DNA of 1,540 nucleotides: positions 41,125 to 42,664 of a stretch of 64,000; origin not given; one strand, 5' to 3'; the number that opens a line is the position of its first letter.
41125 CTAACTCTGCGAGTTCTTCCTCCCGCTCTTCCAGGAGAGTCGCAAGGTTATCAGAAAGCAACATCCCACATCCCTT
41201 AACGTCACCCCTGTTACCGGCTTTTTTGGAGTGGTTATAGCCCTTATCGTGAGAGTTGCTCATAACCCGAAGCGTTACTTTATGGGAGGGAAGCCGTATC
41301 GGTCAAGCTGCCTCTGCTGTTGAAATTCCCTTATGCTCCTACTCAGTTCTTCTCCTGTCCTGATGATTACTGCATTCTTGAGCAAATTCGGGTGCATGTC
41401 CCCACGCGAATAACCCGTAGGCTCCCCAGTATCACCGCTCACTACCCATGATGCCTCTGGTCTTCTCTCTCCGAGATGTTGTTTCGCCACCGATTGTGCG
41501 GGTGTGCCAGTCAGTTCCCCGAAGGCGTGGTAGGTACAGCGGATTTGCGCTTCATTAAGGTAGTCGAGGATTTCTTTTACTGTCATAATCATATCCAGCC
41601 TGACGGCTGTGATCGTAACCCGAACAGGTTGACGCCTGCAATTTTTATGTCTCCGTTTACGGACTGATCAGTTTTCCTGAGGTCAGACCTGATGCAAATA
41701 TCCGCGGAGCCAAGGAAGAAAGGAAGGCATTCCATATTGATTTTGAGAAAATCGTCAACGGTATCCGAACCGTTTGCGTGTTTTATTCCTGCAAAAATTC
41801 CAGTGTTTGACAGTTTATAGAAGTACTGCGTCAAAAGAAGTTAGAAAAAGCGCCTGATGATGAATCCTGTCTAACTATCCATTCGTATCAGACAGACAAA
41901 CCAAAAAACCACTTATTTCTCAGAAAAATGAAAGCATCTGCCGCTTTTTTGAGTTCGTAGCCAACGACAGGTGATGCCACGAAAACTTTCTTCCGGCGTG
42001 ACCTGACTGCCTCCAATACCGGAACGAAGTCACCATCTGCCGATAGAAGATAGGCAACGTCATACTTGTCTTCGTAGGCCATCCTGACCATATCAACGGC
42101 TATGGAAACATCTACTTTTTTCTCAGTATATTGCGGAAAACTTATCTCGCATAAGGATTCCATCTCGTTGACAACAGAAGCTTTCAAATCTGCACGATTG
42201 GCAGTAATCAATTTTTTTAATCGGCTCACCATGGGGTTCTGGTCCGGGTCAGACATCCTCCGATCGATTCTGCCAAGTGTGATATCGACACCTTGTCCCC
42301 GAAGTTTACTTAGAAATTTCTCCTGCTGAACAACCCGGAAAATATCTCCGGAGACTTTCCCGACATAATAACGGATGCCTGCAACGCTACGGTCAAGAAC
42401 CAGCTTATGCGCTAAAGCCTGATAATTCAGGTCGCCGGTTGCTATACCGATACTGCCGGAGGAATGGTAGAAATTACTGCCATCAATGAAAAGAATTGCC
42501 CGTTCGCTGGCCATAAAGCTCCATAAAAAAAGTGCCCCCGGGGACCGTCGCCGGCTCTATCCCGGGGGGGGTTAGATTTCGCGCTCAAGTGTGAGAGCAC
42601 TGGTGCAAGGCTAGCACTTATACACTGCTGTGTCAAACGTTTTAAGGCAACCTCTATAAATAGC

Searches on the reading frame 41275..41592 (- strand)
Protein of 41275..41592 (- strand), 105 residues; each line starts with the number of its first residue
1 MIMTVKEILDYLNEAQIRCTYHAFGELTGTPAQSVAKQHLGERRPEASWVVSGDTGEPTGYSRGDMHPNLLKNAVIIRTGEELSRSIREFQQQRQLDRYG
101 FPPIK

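Call 3: search_protein_families(library=pfam, proteins=[window:41275-41592:-], max_evalue=0.1)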
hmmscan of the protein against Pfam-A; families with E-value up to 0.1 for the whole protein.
window:41275-41592:- (105 aa): 1 family
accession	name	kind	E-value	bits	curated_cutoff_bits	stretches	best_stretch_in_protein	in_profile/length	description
PF17525.8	DUF5447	-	0.065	14.2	27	1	23-61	48-85/96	Lysogeny maintenance protein PflM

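Call 4: search_protein_families(library=padloc, proteins=[window:41275-41592:-], max_evalue=0.1)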
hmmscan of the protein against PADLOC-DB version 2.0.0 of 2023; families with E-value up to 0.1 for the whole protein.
window:41275-41592:- (105 aa): 0 families

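Call 5: search_protein_families(library=ncbifam, proteins=[window:41275-41592:-], max_evalue=0.1)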
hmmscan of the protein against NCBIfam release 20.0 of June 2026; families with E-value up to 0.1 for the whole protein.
window:41275-41592:- (105 aa): 0 families

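Call 19: find_homologous_proteins(query=window:41275-41592:-, max_evalue=0.01)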
Query window:41275-41592:- (105 aa): 22 proteins with E <= 0.01 among 24 candidates.
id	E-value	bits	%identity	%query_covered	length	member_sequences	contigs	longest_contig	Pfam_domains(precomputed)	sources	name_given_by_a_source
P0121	3.8e-63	228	100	98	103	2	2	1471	-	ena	-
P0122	2.6e-39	151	72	90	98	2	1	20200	-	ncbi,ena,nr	ncbi:MAG: hypothetical protein OXS28_02395 [Gammaproteobacteria bacterium]|nr:hypothetical protein [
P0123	2.6e-38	148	72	90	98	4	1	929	-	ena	-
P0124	2.7e-37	145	75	89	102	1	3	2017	-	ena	-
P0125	7.7e-37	143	69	91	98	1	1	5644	-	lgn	-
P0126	4.0e-33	131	65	91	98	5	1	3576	-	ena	-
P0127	1.4e-32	130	65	90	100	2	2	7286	-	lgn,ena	-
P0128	1.3e-24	104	55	90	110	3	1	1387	-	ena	-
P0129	1.8e-24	104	60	83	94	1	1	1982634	-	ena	-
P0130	2.3e-24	103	58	86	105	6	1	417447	-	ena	-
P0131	1.0e-22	98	67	69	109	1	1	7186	-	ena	-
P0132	2.5e-21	93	58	81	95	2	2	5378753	-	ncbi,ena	-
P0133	3.8e-20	90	53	83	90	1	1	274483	-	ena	-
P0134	3.2e-18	84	49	88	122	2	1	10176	-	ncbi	-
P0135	4.0e-18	83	51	84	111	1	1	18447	-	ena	-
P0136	1.3e-17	82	50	84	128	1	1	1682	-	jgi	jgi:alkylated DNA nucleotide flippase Atl1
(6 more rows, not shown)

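Call 20: find_encoding_contigs(protein=P0122, flank=6000, max_places=3)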
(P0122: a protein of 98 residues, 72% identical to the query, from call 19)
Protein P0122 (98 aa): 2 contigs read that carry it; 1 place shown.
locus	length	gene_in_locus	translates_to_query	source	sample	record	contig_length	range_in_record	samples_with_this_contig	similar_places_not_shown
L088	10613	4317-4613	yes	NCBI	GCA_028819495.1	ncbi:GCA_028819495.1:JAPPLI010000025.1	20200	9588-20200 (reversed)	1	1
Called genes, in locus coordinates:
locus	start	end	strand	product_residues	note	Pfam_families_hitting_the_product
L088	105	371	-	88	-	PF00561:Abhydrolase_1 (weak)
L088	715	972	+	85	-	-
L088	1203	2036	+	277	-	-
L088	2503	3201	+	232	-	-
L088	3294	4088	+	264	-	-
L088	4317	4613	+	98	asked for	-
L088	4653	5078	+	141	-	-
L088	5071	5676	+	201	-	-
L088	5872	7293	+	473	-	-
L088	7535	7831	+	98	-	PF04014:MazE_antitoxin (weak)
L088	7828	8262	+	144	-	PF01850:PIN (weak)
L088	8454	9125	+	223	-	PF00929:RNase_T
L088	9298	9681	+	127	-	-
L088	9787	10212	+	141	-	-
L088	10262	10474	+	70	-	PF15919:HicB_lk_antitox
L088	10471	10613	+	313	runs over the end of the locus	PF03781:FGE-sulfatase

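Call 21: find_encoding_contigs(protein=P0132, flank=6000, max_places=3)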
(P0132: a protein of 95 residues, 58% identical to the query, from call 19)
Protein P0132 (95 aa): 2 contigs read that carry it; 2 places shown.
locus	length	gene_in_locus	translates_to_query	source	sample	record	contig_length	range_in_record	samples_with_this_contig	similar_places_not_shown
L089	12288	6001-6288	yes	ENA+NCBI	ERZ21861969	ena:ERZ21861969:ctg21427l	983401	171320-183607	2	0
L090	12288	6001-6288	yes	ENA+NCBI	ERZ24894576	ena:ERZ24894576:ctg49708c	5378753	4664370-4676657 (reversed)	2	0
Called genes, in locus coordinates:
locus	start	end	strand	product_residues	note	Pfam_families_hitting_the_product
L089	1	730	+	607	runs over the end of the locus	PF13522:GATase_6, PF13537:GATase_7, PF01380:SIS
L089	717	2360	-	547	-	PF00083:Sugar_tr, PF07690:MFS_1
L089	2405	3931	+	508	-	PF00501:AMP-binding, PF13193:AMP-binding_C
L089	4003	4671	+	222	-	PF00881:Nitroreductase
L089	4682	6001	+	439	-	PF00296:Bac_luciferase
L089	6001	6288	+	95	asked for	-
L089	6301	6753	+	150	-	PF03652:RuvX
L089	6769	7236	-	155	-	PF00903:Glyoxalase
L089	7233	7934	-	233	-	PF02798:GST_N, PF13417:GST_N_3, PF13409:GST_N_2, PF00043:GST_C (weak), PF13410:GST_C_2 (weak)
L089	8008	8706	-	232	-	PF00072:Response_reg, PF00486:Trans_reg_C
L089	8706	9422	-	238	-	PF01895:PhoU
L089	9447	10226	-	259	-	PF02463:SMC_N (faint), PF00005:ABC_tran, PF13304:AAA_21 (weak)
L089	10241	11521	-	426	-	PF11812:DUF3333, PF00528:BPD_transp_1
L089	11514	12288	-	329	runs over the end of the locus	PF00528:BPD_transp_1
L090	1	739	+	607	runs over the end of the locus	PF13522:GATase_6, PF13537:GATase_7, PF01380:SIS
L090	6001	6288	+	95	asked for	-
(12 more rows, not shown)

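Call 22: find_encoding_contigs(protein=P0130, flank=6000, max_places=3)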
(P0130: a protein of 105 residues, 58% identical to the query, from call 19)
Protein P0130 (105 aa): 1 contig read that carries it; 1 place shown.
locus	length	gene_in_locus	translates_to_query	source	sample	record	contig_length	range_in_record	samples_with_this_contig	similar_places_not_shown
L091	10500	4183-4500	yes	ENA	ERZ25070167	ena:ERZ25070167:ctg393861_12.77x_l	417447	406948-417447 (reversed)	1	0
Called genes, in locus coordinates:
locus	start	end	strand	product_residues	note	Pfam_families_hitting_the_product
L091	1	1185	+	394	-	?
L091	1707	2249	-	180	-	-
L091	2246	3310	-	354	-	PF02463:SMC_N (faint), PF13175:AAA_15 (faint), PF13304:AAA_21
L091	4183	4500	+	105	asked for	-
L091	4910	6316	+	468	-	PF04055:Radical_SAM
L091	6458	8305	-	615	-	PF00664:ABC_membrane, PF00005:ABC_tran, PF02463:SMC_N (weak)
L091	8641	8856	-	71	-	-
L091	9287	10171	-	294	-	PF00795:CN_hydrolase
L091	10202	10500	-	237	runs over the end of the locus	PF00005:ABC_tran, PF13304:AAA_21 (faint)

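Call 49: search_solved_structures(query=A6, max_evalue=10, show_alignments=2)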
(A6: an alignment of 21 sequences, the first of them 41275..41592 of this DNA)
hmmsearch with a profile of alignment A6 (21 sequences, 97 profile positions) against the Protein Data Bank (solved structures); distinct sequences matched with E-value up to 10: 1.
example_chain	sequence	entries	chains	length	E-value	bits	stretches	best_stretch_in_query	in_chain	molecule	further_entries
7bly_A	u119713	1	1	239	0.43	13.6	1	10-42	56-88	Aspergillus niger contig An12c0130, genomic contig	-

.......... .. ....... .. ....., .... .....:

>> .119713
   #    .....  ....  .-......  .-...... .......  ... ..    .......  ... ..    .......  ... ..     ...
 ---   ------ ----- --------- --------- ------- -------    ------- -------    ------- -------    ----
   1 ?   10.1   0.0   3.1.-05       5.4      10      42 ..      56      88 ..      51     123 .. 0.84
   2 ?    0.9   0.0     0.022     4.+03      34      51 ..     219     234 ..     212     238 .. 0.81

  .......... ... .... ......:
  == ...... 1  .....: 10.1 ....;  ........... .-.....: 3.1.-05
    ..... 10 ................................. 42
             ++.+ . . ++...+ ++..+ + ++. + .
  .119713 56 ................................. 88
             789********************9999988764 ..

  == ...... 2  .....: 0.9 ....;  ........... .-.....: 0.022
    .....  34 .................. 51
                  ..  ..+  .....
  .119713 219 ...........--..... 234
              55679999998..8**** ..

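Call 50: search_protein_families(library=pfam, proteins=[L088:4653-5078:+, L088:5059-5676:+, L088:3294-4088:+, L088:5872-7293:+, P0136, P0134], max_evalue=0.01)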
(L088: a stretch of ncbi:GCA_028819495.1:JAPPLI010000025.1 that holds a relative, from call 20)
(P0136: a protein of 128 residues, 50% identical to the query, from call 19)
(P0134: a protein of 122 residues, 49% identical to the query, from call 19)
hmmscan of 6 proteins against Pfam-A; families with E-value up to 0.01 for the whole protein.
L088:4653-5078:+ (141 aa): 0 families

L088:5059-5676:+ (205 aa): 1 family
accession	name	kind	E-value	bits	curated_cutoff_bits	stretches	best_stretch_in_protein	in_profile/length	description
PF04250.19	DUF429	-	3.1e-05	24.2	23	1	37-96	16-72/214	Protein of unknown function (DUF429)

L088:3294-4088:+ (264 aa): 0 families

L088:5872-7293:+ (473 aa): 3 families
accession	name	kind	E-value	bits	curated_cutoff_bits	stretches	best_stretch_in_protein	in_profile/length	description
PF21247.3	Fic-like_C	-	4.3e-25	87.8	27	1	402-460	5-64/64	Filamentation induced by cAMP protein Fic-like, C-terminal domain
PF13749.12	HATPase_c_4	-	1.1e-23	83.5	26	1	285-369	1-89/89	Putative ATP-dependent DNA helicase recG C-terminal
PF04326.19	SLFN_AlbA_2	-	8.3e-18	65.5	25.3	1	14-117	1-117/118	Schlafen, AlbA_2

P0136 (128 aa): 0 families

P0134 (122 aa): 0 families

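Call 58: predict_structure(alignment_id=A6)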
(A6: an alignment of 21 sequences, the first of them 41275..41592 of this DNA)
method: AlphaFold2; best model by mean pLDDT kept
length: 105 residues; sequences in the alignment: 21
mean_pLDDT: 87.0   pTM: 0.75
mean pLDDT of the five models: 87.0, 86.8, 86.4, 85.8, 84.3
residues with pLDDT >= 90: 55; 70-90: 41; 50-70: 8; < 50: 1
segments of 3 or more residues with pLDDT < 50: none
pLDDT, mean of each block of 10 residues (from residue 1): 85 94 93 90 89 91 88 91 92 75 51
secondary structure, 60 per line:
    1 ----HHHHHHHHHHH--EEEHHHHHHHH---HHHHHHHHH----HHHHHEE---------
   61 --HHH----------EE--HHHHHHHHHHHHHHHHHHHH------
elements in order: H5-15 E18-20 H21-28 H32-40 H45-49 H80-99

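Call 66: find_encoding_contigs(protein=P0121, flank=3000, max_places=4)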
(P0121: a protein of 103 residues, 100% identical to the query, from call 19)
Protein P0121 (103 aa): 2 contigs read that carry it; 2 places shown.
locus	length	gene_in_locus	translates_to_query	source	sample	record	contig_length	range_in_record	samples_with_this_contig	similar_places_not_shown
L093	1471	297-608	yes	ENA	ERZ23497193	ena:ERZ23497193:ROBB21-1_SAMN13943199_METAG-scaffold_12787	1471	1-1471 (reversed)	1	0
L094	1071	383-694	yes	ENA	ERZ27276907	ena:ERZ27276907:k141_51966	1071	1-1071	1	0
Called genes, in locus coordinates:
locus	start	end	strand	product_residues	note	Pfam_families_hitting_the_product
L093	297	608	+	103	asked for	-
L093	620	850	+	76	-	-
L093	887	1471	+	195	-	?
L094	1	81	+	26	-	?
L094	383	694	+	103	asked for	-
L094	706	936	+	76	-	-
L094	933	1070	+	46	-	?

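Call 83: search_protein_families(library=pfam, proteins=[L088:4653-5078:+], max_evalue=10)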
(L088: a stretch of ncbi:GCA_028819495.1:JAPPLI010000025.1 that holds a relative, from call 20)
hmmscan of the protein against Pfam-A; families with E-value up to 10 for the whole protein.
L088:4653-5078:+ (141 aa): 0 families

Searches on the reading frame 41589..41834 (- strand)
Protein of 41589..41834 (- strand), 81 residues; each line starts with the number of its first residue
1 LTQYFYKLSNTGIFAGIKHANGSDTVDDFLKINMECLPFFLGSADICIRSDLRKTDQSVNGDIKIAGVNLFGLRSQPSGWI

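Call 3: search_protein_families(library=pfam, proteins=[window:41589-41834:-], max_evalue=0.1)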
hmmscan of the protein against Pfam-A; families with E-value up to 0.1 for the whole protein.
window:41589-41834:- (81 aa): 0 families

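Call 4: search_protein_families(library=padloc, proteins=[window:41589-41834:-], max_evalue=0.1)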
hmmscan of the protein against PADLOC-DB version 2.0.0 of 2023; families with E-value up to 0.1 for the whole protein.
window:41589-41834:- (81 aa): 0 families

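Call 5: search_protein_families(library=ncbifam, proteins=[window:41589-41834:-], max_evalue=0.1)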
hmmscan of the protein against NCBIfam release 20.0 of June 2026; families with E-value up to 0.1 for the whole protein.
window:41589-41834:- (81 aa): 0 families

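Call 47: search_protein_representatives(protein=window:41589-41834:-)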
Query: 81 residues. Proteins with E-value up to 0.001 (for the whole library): 4; up to 1e-10: 0; up to 1e-30: 0. The best 4 are listed.
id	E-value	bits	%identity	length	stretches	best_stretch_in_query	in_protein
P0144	5.0e-05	39.5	30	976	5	21-65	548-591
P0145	1.2e-04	38.3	26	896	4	21-70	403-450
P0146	2.0e-04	37.6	29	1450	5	5-51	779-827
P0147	3.8e-04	36.7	52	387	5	7-26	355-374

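Call 83: search_protein_families(library=pfam, proteins=[window:41589-41834:-], max_evalue=10)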
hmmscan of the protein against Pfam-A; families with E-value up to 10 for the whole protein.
window:41589-41834:- (81 aa): 0 families

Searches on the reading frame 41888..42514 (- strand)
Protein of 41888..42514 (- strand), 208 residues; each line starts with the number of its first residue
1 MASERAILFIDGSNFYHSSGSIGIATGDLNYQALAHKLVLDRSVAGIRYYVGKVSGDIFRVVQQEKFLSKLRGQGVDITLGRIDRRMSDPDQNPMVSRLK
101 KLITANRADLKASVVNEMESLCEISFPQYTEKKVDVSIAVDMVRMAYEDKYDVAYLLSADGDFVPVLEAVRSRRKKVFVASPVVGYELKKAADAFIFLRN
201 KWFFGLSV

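Call 3: search_protein_families(library=pfam, proteins=[window:41888-42514:-], max_evalue=0.1)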
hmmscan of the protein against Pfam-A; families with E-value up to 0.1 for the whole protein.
window:41888-42514:- (208 aa): 3 families
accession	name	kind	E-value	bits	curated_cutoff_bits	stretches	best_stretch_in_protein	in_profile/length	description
PF01936.24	NYN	-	3e-23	83.4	24.2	1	5-198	1-144/145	NYN domain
PF06128.16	Shigella_OspC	-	0.042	14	25.6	1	110-169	184-243/292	Shigella flexneri OspC protein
PF20169.3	DUF6537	-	0.06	13.7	27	1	143-187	55-101/203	Family of unknown function (DUF6537)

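Call 4: search_protein_families(library=padloc, proteins=[window:41888-42514:-], max_evalue=0.1)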
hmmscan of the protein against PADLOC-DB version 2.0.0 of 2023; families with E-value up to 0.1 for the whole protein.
window:41888-42514:- (208 aa): 3 families
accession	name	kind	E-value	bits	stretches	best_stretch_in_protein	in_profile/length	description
PDLC04163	HEC-09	-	6.8e-23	79.4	2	121-198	93-174/203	-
PDLC01154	NYN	-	2.3e-11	41.6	2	135-199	232-296/310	"LabA-like protein, NYN family nuclease"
PDLC01423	Cas5_IIId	-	0.00016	18.4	1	53-116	333-398/482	CAS-III-D; effector_G5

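Call 5: search_protein_families(library=ncbifam, proteins=[window:41888-42514:-], max_evalue=0.1)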
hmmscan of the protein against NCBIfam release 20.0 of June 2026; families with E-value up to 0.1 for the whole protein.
window:41888-42514:- (208 aa): 1 family
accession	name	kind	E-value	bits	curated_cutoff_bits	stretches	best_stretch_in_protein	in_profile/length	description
TIGR00288.1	TIGR00288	hypoth_equivalog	1.1e-07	31.8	178.45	1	127-200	82-157/160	TIGR00288 family NYN domain-containing protein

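Call 14: find_encoding_contigs(protein=window:41888-42514:-, flank=10000, max_places=6)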
Protein window:41888-42514:- (208 aa): 12 contigs read that carry it; 6 places shown.
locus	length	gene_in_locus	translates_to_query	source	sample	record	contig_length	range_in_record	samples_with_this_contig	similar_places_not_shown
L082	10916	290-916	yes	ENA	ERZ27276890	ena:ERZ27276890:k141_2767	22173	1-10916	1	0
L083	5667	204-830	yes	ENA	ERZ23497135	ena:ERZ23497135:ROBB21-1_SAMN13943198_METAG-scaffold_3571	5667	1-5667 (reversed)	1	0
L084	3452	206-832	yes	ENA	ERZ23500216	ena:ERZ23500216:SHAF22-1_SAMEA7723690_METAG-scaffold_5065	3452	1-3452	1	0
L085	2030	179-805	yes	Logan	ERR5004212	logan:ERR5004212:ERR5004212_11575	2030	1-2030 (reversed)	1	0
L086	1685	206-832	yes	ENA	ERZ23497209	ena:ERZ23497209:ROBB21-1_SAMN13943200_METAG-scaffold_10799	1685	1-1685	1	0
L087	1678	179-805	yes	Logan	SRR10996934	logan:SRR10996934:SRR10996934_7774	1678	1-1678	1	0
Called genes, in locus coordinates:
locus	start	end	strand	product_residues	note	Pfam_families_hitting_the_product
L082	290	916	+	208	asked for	PF01936:NYN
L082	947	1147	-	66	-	-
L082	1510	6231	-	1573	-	-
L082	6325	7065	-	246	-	PF00814:TsaD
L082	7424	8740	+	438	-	PF12704:MacB_PCD, PF02687:FtsX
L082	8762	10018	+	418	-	PF12704:MacB_PCD, PF02687:FtsX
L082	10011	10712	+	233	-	PF00005:ABC_tran, PF02463:SMC_N (faint)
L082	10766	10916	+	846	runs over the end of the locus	PF13567:DUF4131, PF03772:Competence, PF00753:Lactamase_B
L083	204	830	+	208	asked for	PF01936:NYN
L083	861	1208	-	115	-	-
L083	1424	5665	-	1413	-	?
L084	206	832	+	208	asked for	PF01936:NYN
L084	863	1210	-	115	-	-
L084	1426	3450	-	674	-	?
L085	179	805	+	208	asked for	PF01936:NYN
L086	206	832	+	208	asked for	PF01936:NYN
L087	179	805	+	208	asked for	PF01936:NYN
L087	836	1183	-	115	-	-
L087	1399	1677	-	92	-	?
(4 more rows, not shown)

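Call 50: search_protein_families(library=pfam, proteins=[L083:861-1301:-], max_evalue=0.01)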
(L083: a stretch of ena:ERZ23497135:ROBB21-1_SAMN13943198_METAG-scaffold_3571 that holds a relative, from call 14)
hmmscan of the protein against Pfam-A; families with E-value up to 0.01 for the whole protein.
L083:861-1301:- (146 aa): 0 families

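Call 84: search_protein_families(library=padloc, proteins=[L083:861-1301:-], max_evalue=0.01)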
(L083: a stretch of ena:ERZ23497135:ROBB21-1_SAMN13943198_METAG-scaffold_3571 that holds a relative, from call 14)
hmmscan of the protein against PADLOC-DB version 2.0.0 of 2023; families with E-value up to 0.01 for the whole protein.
L083:861-1301:- (146 aa): 0 families
